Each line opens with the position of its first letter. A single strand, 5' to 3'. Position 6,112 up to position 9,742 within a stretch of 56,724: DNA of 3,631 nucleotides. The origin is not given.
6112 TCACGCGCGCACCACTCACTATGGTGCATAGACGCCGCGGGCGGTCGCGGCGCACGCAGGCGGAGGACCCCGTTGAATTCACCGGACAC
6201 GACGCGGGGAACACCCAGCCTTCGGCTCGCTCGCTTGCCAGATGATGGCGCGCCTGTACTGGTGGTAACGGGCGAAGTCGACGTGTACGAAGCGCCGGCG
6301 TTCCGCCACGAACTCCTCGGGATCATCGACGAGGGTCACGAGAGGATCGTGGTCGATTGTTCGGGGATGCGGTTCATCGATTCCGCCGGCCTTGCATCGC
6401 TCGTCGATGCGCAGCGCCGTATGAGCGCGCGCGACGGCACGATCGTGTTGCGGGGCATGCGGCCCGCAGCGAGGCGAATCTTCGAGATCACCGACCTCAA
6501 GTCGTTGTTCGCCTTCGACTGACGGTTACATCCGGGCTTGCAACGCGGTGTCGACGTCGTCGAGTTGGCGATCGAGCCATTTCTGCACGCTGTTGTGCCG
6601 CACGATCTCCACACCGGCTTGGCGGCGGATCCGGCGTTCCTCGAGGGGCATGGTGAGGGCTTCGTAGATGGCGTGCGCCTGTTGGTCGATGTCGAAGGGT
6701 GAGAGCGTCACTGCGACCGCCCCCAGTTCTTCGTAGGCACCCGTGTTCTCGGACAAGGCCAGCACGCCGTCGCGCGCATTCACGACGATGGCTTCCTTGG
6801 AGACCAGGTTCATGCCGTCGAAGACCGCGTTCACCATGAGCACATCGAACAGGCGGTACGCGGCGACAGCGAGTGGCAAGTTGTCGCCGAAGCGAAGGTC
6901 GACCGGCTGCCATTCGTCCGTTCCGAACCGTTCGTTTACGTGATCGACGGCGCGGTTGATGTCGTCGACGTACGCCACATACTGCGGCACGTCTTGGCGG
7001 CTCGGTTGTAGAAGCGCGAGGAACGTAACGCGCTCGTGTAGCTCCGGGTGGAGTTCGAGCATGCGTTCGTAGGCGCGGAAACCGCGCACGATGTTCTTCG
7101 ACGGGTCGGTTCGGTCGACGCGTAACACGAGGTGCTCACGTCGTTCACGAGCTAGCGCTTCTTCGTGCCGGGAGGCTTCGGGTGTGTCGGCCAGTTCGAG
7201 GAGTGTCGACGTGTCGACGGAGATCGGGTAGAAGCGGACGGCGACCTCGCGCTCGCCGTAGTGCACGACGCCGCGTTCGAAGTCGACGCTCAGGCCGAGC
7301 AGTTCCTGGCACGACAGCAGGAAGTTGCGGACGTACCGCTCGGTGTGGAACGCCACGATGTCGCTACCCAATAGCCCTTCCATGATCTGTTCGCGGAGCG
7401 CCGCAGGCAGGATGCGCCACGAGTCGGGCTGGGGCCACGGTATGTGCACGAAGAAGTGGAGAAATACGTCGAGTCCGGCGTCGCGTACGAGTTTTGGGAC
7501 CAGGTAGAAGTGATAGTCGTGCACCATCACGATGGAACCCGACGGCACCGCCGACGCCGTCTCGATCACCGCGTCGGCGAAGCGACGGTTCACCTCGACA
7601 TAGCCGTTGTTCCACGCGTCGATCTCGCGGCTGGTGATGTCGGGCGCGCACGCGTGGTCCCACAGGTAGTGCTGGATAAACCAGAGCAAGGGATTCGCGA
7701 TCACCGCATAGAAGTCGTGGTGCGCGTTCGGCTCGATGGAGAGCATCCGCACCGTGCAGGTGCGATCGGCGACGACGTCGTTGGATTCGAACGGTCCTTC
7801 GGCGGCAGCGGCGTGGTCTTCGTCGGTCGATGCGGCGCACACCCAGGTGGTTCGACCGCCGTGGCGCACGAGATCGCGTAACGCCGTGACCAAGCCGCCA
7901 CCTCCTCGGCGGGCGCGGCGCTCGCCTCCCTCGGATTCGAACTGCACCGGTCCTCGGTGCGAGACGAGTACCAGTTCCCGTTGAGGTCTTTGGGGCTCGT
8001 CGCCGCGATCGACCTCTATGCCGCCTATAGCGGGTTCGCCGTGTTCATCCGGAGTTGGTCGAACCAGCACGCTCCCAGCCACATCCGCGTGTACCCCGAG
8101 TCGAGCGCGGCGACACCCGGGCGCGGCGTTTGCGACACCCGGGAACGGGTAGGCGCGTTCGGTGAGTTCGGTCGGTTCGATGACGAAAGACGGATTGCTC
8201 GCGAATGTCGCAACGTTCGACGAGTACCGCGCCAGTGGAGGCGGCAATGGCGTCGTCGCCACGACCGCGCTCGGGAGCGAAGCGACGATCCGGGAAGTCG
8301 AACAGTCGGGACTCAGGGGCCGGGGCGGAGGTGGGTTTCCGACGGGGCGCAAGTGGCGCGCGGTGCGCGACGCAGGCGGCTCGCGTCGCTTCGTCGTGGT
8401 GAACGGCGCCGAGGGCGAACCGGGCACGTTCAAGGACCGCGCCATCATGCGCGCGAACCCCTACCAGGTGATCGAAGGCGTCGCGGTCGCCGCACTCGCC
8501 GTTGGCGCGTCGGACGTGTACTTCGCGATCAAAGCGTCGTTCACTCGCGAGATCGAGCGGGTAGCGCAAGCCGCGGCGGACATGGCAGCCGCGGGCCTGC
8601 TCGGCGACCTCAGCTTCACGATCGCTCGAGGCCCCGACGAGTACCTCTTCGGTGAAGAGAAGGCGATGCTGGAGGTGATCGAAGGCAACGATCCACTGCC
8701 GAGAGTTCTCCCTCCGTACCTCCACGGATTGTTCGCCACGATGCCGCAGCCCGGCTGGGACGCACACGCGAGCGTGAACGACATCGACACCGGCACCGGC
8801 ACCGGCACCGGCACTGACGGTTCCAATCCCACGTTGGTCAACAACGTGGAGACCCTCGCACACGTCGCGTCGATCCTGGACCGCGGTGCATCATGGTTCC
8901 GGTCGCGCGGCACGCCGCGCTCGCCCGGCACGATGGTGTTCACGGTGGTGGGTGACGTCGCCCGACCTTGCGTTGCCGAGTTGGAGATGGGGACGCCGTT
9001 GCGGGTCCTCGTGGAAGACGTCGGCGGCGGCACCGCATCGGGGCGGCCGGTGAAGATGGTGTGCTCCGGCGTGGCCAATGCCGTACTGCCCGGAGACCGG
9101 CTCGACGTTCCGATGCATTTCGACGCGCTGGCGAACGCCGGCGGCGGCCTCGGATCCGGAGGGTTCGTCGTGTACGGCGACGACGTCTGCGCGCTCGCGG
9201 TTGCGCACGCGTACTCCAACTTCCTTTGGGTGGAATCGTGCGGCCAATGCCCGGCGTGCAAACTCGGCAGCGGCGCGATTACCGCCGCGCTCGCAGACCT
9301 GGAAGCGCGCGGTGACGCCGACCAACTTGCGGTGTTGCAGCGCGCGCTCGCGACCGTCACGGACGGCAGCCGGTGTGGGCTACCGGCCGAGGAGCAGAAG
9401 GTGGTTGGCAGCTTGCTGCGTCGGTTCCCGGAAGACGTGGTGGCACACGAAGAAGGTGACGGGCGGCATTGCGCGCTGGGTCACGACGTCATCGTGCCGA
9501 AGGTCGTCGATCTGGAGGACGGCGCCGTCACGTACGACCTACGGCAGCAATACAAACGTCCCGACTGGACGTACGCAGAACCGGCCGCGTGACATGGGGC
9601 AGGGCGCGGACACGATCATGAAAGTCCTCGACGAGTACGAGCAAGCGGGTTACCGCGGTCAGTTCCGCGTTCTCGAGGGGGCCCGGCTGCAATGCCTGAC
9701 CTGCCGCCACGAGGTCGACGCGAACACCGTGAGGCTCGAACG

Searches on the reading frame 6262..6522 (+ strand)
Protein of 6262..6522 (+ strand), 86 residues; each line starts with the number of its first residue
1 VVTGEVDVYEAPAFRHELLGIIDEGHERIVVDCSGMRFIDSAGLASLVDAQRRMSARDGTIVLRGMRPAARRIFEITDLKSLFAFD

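Call 6: search_protein_families(library=pfam, proteins=[window:6262-6522:+])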
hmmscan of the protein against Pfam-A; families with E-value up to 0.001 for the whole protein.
window:6262-6522:+ (86 aa): 2 families
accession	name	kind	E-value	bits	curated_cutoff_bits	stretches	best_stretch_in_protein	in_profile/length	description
PF13466.11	STAS_2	-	1.4e-18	67.3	29.2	1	2-79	3-79/80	STAS domain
PF01740.26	STAS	-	2.1e-16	60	22.6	1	2-83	15-97/106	STAS domain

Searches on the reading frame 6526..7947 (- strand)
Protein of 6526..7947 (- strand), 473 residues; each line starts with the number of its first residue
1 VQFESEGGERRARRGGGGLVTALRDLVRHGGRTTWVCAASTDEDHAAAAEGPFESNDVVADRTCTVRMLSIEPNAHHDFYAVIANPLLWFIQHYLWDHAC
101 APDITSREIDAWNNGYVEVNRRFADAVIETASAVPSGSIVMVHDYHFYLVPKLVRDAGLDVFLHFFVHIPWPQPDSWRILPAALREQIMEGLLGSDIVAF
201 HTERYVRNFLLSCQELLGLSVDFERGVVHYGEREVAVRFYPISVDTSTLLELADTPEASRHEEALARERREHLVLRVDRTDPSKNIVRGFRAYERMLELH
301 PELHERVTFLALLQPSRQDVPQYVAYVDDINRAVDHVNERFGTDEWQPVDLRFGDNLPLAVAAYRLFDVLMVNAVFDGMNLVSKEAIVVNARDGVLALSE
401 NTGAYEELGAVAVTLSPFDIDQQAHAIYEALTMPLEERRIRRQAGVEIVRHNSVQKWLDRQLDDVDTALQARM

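Call 6: search_protein_families(library=pfam, proteins=[window:6526-7947:-])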
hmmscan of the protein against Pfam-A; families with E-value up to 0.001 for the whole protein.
window:6526-7947:- (473 aa): 1 family
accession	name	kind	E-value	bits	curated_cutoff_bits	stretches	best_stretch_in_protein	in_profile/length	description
PF00982.27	Glyco_transf_20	-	5e-110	368.9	32.5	1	11-465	26-471/473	Glycosyltransferase family 20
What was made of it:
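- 6526..8082 (-): otsA (trehalose-6-phosphate synthase, GT20). The likely start is the GTG at 8082. Pfam 5e-110 (call 6).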

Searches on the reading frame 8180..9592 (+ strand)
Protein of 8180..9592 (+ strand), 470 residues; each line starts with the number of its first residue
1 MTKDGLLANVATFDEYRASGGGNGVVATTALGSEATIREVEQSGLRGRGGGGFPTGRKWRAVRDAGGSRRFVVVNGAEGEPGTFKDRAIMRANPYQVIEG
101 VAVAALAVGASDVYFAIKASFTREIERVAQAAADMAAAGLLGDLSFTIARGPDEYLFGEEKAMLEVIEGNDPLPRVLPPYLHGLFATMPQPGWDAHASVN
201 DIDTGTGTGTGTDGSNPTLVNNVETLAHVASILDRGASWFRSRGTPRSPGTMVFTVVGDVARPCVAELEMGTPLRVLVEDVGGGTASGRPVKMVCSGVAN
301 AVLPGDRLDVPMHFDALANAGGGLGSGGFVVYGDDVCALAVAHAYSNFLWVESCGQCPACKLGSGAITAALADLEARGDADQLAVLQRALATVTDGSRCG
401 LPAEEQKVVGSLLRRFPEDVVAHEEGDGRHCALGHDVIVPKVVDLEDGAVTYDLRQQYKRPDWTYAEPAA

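Call 6: search_protein_families(library=pfam, proteins=[window:8180-9592:+])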
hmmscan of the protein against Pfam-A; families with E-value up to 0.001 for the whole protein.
window:8180-9592:+ (470 aa): 4 families
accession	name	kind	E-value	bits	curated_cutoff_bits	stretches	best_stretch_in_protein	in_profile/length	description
PF01512.22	Complex1_51K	-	1.7e-37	129.1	31.2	1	40-230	1-149/150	Nuo51 FMN-binding domain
PF10589.14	NADH_4Fe-4S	-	2.5e-14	53.3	23.5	1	341-423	2-85/85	NADH-ubiquinone oxidoreductase-F iron-sulfur binding region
PF10531.15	SLBB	-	9.8e-07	29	27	1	253-289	1-37/55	SLBB domain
PF22461.2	SLBB_2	-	0.0001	22.7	27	1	254-288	3-38/79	SLBB domain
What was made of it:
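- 8162..9917 (+): NuoF-like flavoprotein (8162-9592) and a 107-aa protein of unknown family (9594-9917). Pfam Complex1_51K, SLBB and NADH_4Fe-4S (call 6).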

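Call 22: search_protein_families(library=ncbifam, proteins=[window:8180-9592:+])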
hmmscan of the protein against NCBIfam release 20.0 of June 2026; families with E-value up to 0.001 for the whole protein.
window:8180-9592:+ (470 aa): 6 families
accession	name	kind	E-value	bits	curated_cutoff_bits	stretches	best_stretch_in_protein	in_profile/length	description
TIGR01959.1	nuoF_fam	equivalog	2.7e-84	283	558.65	2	216-422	199-408/410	NADH-quinone oxidoreductase subunit NuoF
NF010120.0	PRK13596.1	equivalog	2.3e-73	247.2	389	2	17-181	24-197/433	NADH-quinone oxidoreductase subunit NuoF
NF008436.0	PRK11278.1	equivalog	1.1e-50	172.9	749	2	12-181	26-205/448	NADH-quinone oxidoreductase subunit NuoF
NF003454.1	PRK05035.1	equivalog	2.1e-14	53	345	1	30-170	120-250/556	electron transport complex subunit RsxC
TIGR04481.1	PR_assoc_PrdC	equivalog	1.2e-12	47.4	490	1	34-170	74-198/425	proline reductase-associated electron transfer protein PrdC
TIGR01945.1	rnfC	subfamily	1.3e-11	43.7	245.95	1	29-168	117-245/435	RnfABCDGE type electron transport complex subunit C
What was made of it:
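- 8162..9917 (+): NCBIfam NuoF, below the cut-off (call 22).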
